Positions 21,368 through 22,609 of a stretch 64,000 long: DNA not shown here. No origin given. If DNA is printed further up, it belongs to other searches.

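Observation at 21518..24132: FtsH-like protease without a periplasmic domain, translationally coupled to an unknown lipoprotein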

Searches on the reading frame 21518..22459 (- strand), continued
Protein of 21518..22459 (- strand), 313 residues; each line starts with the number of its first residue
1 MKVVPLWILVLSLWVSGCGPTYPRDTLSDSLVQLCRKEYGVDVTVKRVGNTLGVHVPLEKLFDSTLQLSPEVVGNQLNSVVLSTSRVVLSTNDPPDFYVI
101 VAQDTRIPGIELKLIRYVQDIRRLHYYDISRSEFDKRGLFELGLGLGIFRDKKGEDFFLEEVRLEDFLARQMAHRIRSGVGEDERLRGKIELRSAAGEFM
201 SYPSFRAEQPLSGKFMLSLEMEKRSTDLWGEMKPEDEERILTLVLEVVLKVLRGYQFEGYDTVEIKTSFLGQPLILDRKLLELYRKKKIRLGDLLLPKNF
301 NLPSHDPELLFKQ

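Call 66: search_protein_families(library=pfam, alignment_id=A2, max_evalue=0.01)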
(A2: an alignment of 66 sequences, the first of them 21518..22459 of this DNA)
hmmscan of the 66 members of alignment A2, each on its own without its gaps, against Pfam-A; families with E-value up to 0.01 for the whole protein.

A. member 1, window:21518-22459:- (313 aa): 0 families

B. families by the number of members that match (of 66 scanned): 4 families
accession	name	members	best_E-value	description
PF13027.11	DUF3888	1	0.00092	Protein of unknown function (DUF3888)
PF08139.17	LPAM_1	1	0.0023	Prokaryotic membrane lipoprotein lipid attachment site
PF20943.3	DUF4785_3rd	1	0.0043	Domain of unknown function (DUF4785) C-terminal domain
PF02833.19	DHHA2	1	0.0082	DHHA2 domain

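Call 67: predict_structure(alignment_id=A3)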
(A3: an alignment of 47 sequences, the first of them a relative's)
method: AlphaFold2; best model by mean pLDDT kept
length: 457 residues; sequences in the alignment: 47
mean_pLDDT: 89.1   pTM: 0.87
mean pLDDT of the five models: 89.1, 88.7, 88.4, 88.2, 87.4
residues with pLDDT >= 90: 309; 70-90: 101; 50-70: 47; < 50: 0
segments of 3 or more residues with pLDDT < 50: none
pLDDT, mean of each block of 10 residues (from residue 1): 91 92 90 97 96 98 92 78 81 96 97 98 95 98 97 96 96 95 88 73 59 59 89 92 88 61 91 87 79 77 75 93 98 97 97 97 95 88 70 96 98 97 92 97 97 83
secondary structure, 60 per line:
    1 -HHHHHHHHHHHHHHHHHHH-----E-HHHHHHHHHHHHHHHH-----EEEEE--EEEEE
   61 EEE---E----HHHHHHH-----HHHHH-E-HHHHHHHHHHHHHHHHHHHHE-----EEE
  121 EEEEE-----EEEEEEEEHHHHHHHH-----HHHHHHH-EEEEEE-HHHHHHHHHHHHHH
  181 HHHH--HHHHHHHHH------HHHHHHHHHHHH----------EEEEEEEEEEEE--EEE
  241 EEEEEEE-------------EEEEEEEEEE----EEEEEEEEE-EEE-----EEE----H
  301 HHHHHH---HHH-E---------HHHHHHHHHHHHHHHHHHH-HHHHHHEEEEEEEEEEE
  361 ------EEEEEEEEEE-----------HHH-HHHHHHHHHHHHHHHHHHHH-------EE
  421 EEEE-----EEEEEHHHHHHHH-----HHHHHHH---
elements in order: H2-20 H28-43 E49-53 E56-63 H72-78 H84-88 H92-111 E118-125 E131-138 H139-146 H152-158 E160-165 H167-184 H187-195 H202-213 E224-235 E238-247 E261-270 E275-283 E285-287 E293-295 H300-306 H324-342 H344-349 E350-360 E367-376 H392-411 E419-424 E430-434 H435-442 H448-454

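Call 69: fold_search(model_id=the predicted structure, library=pdb)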
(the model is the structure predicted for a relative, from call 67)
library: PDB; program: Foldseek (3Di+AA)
matches with E <= 10: 1066; with E <= 0.001: 0
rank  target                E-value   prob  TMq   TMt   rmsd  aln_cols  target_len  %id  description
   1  8f3t                  8.5e-03  1.00  0.19  0.14   4.0       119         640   17  Crystal structure of Penicillin Binding Protein 5 (PBP5) T485M T499I V629E variant apo form from Enterococcus faecium (released 2023-07-05)
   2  7vka_A                9.0e-03  0.57  0.15  0.12  19.8       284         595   11  Crystal Structure of GH3.6 in complex with an inhibitor (released 2022-08-31)
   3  6g0k_A                1.1e-02  1.00  0.19  0.14   4.3       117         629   17  Crystal structure of Enterococcus faecium D63r Penicillin-Binding protein 5 (PBP5fm) (released 2019-04-10)
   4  6n38_H                1.1e-02  0.25  0.13  0.11  20.4       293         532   14  Structure of the type VI secretion system TssK-TssF-TssG baseplate subcomplex revealed by cryo-electron microscopy - f (released 2018-12-26)
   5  8f3r                  1.3e-02  1.00  0.18  0.13   4.7       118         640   14  Crystal structure of Penicillin Binding Protein 5 (PBP5) T485M T499I variant apo form from Enterococcus faecium (released 2023-07-05)
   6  6n38_I                1.6e-02  0.28  0.13  0.12  20.9       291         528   14  Structure of the type VI secretion system TssK-TssF-TssG baseplate subcomplex revealed by cryo-electron microscopy - f (released 2018-12-26)
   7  8f3x                  2.1e-02  1.00  0.19  0.14   4.1       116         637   16  Crystal structure of Penicillin Binding Protein 5 (PBP5) Poly-Gly variant apo form from Enterococcus faecium (released 2023-11-15)
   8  8f3f                  2.1e-02  1.00  0.20  0.14   4.3       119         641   16  Crystal structure of Penicillin Binding Protein 5 (PBP5) T485M variant apo form from Enterococcus faecium (released 2023-07-05)
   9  8f3o                  2.2e-02  1.00  0.18  0.13   4.2       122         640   18  Crystal structure of Penicillin Binding Protein 5 (PBP5) R464A variant apo form from Enterococcus faecium (released 2023-07-05)
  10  6g0k_B                2.4e-02  1.00  0.19  0.15   4.6       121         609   15  Crystal structure of Enterococcus faecium D63r Penicillin-Binding protein 5 (PBP5fm) (released 2019-04-10)
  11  3qk9_A                2.4e-02  0.90  0.17  0.36  13.0       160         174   17  Yeast Tim44 C-terminal domain complexed with Cymal-3 (released 2011-03-09)
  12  8f3z                  2.7e-02  1.00  0.18  0.13   4.1       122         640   18  Crystal structure of Penicillin Binding Protein 5 (PBP5) S422A variant apo form from Enterococcus faecium (released 2023-07-05)
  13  8s7l_A                2.7e-02  0.30  0.12  0.19  14.0       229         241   10  Crystal structure of a double mutant of VirB8-like OrfG central and C-terminal domains of Streptococcus thermophilus I (released 2025-03-12)
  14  6mka                  2.9e-02  1.00  0.19  0.14   4.2       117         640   17  Crystal structure of penicillin binding protein 5 (PBP5) from Enterococcus faecium in the open conformation (released 2018-10-31)
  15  8f3v                  3.2e-02  1.00  0.19  0.14   4.2       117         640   19  Crystal structure of Penicillin Binding Protein 5 (PBP5) PAPAPAP variant apo form from Enterococcus faecium (released 2023-11-15)
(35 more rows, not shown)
